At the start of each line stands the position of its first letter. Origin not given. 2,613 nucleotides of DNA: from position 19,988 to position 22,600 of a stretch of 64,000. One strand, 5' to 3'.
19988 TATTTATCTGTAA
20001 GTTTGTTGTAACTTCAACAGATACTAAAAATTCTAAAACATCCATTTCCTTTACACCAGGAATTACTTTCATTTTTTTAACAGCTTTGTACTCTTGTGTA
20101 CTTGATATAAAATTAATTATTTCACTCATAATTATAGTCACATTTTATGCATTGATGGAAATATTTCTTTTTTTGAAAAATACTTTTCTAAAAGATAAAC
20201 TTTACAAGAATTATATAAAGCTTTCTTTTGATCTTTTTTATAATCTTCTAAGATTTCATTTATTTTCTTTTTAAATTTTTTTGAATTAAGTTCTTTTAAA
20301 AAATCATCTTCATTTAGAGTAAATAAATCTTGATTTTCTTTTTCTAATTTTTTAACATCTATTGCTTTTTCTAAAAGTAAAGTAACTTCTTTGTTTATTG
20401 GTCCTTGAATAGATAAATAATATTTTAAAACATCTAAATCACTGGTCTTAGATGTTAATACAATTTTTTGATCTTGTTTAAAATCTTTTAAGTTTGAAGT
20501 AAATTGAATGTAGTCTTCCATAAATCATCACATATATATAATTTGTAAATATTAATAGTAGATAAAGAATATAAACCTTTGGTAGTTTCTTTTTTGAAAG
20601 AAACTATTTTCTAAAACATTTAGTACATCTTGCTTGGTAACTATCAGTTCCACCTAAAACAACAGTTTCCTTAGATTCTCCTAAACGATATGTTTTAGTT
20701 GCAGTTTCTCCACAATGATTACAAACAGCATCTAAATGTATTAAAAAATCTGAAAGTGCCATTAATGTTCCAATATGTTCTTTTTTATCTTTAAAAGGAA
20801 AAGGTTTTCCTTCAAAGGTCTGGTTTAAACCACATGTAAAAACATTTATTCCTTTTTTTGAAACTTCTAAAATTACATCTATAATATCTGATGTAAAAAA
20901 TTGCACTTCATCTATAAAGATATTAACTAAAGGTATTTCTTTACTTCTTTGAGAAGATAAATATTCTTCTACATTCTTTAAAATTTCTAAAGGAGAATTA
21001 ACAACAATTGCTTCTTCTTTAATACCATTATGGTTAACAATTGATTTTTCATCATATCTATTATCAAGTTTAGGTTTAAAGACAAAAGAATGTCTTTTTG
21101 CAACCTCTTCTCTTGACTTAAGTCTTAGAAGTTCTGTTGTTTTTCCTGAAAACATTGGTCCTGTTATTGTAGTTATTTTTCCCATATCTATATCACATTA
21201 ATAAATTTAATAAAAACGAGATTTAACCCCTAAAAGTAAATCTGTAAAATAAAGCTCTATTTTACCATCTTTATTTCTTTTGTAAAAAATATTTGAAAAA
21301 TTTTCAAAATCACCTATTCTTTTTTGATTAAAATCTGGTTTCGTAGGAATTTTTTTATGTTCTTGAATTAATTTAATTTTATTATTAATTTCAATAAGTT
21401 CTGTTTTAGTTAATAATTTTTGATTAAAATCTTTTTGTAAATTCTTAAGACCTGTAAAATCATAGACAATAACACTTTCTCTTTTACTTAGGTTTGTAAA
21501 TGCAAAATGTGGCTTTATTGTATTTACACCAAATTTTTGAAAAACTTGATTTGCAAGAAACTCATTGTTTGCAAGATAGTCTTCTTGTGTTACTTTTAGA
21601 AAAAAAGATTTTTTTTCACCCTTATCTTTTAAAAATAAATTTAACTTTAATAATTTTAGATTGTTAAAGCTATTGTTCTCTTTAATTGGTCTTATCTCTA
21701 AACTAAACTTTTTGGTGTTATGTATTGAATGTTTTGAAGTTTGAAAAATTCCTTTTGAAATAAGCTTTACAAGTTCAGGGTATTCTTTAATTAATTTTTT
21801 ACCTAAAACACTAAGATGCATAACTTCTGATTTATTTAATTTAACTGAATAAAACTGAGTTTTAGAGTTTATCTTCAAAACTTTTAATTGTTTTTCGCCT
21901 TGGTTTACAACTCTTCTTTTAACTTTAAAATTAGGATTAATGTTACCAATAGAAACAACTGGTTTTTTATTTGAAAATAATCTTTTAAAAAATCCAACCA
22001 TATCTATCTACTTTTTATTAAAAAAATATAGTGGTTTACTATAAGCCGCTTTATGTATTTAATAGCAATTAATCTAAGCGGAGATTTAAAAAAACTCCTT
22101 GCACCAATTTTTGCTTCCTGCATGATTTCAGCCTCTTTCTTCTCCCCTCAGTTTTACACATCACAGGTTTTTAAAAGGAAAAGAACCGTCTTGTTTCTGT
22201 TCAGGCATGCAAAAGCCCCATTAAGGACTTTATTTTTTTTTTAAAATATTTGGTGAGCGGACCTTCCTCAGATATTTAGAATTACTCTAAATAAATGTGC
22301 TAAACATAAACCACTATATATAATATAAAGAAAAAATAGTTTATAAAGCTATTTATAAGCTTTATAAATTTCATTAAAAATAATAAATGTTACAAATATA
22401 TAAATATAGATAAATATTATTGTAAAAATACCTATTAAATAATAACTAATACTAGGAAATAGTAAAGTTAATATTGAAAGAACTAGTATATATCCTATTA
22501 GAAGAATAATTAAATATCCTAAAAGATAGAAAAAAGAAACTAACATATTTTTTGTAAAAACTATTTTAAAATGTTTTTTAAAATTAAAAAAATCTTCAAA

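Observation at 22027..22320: GC-enriched 290-bp non-coding island closed by 12-bp perfect inverted repeats: structured ncRNA or MITE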

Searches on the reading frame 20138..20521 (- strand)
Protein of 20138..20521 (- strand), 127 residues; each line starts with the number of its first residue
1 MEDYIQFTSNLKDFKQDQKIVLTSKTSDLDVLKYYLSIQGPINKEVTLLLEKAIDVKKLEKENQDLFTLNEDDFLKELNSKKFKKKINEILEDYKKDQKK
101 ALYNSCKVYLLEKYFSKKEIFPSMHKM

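Call 11: search_protein_families(library=pfam, proteins=[window:20138-20521:-], max_evalue=0.01)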
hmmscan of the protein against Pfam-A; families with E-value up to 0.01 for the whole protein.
window:20138-20521:- (127 aa): 1 family
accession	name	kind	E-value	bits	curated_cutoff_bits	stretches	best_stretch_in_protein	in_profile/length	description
PF00667.26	FAD_binding_1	-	0.00024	21.2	32.3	1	18-97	87-165/222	FAD binding domain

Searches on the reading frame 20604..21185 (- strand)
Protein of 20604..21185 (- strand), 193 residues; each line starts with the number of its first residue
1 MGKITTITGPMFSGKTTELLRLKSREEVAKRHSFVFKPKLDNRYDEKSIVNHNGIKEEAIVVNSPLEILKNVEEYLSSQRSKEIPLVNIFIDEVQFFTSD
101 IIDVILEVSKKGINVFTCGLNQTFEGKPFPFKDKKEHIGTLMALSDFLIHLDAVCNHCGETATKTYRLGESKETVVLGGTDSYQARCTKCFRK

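Call 11: search_protein_families(library=pfam, proteins=[window:20604-21185:-], max_evalue=0.01)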
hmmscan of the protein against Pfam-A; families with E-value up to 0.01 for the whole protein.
window:20604-21185:- (193 aa): 4 families
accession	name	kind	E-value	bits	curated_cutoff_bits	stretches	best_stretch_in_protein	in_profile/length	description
PF00265.24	TK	-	4.1e-42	144.4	20.6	1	2-191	1-176/176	Thymidine kinase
PF13173.12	AAA_14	-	0.0024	18.3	27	1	3-98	3-75/129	AAA domain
PF13401.12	AAA_22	-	0.0028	18.4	27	1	3-115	6-118/130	AAA domain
PF25199.1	nSTAND_NTPase5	-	0.0078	16.5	34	0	3-27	42-66/145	Novel STAND NTPase 5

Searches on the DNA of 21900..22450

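Call 4: search_rna_families(source=window, start=21900, end=22450, threshold=evalue, max_evalue=10, show_alignments=4)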
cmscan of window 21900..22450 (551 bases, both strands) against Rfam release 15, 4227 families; matches with E-value up to 10: 11.
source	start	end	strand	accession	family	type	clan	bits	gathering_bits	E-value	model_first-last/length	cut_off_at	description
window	22030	22315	-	RF00373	RNaseP_arch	Gene; ribozyme;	CL00002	46.7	84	4e-12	1-288/288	no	Archaeal RNase P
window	22170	22294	-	RF02070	STnc300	Gene; sRNA;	-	20.3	80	3.3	1-159/159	no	Salmonella enterica sRNA STnc300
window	21902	21986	+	RF04345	Plastid-rps12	Cis-reg;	-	20.2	78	4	1-97/97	no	Plastid-rps12 3UTR RNA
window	21937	22005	+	RF02900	AaHKsRNA82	Gene; sRNA;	-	20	51.4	2.1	1-81/81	no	Aggregatibacter sRNA 82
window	21922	21959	+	RF01362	CRISPR-DR49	Gene; CRISPR;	-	16.4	41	5.8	11-47/47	no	CRISPR RNA direct repeat element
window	22203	22266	-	RF02077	STnc220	Gene; sRNA;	-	15.9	60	8.6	1-79/79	no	Salmonella enterica sRNA STnc220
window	22120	22182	+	RF00129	mir-103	Gene; miRNA;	-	14.5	59.6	2.2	1-78/78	no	mir-103/107 microRNA precursor family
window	22273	22293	-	RF00788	mir-287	Gene; miRNA;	-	14.5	80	4.5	27-47/73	no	mir-287 microRNA precursor family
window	22017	22122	-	RF00558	L20_leader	Cis-reg; leader;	-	14.4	58.7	5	1-127/127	no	Ribosomal protein L20 leader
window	22009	22054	+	RF03532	SQ2397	Cis-reg;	-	14.1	100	6.8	181-226/243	no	Cis-regulator of HTH transcription factor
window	21957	21999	-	RF03071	Sodium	Cis-reg; riboswitch;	-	12.5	40.5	6.8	1-55/55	no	Na+ riboswitch aptamer (DUF1646)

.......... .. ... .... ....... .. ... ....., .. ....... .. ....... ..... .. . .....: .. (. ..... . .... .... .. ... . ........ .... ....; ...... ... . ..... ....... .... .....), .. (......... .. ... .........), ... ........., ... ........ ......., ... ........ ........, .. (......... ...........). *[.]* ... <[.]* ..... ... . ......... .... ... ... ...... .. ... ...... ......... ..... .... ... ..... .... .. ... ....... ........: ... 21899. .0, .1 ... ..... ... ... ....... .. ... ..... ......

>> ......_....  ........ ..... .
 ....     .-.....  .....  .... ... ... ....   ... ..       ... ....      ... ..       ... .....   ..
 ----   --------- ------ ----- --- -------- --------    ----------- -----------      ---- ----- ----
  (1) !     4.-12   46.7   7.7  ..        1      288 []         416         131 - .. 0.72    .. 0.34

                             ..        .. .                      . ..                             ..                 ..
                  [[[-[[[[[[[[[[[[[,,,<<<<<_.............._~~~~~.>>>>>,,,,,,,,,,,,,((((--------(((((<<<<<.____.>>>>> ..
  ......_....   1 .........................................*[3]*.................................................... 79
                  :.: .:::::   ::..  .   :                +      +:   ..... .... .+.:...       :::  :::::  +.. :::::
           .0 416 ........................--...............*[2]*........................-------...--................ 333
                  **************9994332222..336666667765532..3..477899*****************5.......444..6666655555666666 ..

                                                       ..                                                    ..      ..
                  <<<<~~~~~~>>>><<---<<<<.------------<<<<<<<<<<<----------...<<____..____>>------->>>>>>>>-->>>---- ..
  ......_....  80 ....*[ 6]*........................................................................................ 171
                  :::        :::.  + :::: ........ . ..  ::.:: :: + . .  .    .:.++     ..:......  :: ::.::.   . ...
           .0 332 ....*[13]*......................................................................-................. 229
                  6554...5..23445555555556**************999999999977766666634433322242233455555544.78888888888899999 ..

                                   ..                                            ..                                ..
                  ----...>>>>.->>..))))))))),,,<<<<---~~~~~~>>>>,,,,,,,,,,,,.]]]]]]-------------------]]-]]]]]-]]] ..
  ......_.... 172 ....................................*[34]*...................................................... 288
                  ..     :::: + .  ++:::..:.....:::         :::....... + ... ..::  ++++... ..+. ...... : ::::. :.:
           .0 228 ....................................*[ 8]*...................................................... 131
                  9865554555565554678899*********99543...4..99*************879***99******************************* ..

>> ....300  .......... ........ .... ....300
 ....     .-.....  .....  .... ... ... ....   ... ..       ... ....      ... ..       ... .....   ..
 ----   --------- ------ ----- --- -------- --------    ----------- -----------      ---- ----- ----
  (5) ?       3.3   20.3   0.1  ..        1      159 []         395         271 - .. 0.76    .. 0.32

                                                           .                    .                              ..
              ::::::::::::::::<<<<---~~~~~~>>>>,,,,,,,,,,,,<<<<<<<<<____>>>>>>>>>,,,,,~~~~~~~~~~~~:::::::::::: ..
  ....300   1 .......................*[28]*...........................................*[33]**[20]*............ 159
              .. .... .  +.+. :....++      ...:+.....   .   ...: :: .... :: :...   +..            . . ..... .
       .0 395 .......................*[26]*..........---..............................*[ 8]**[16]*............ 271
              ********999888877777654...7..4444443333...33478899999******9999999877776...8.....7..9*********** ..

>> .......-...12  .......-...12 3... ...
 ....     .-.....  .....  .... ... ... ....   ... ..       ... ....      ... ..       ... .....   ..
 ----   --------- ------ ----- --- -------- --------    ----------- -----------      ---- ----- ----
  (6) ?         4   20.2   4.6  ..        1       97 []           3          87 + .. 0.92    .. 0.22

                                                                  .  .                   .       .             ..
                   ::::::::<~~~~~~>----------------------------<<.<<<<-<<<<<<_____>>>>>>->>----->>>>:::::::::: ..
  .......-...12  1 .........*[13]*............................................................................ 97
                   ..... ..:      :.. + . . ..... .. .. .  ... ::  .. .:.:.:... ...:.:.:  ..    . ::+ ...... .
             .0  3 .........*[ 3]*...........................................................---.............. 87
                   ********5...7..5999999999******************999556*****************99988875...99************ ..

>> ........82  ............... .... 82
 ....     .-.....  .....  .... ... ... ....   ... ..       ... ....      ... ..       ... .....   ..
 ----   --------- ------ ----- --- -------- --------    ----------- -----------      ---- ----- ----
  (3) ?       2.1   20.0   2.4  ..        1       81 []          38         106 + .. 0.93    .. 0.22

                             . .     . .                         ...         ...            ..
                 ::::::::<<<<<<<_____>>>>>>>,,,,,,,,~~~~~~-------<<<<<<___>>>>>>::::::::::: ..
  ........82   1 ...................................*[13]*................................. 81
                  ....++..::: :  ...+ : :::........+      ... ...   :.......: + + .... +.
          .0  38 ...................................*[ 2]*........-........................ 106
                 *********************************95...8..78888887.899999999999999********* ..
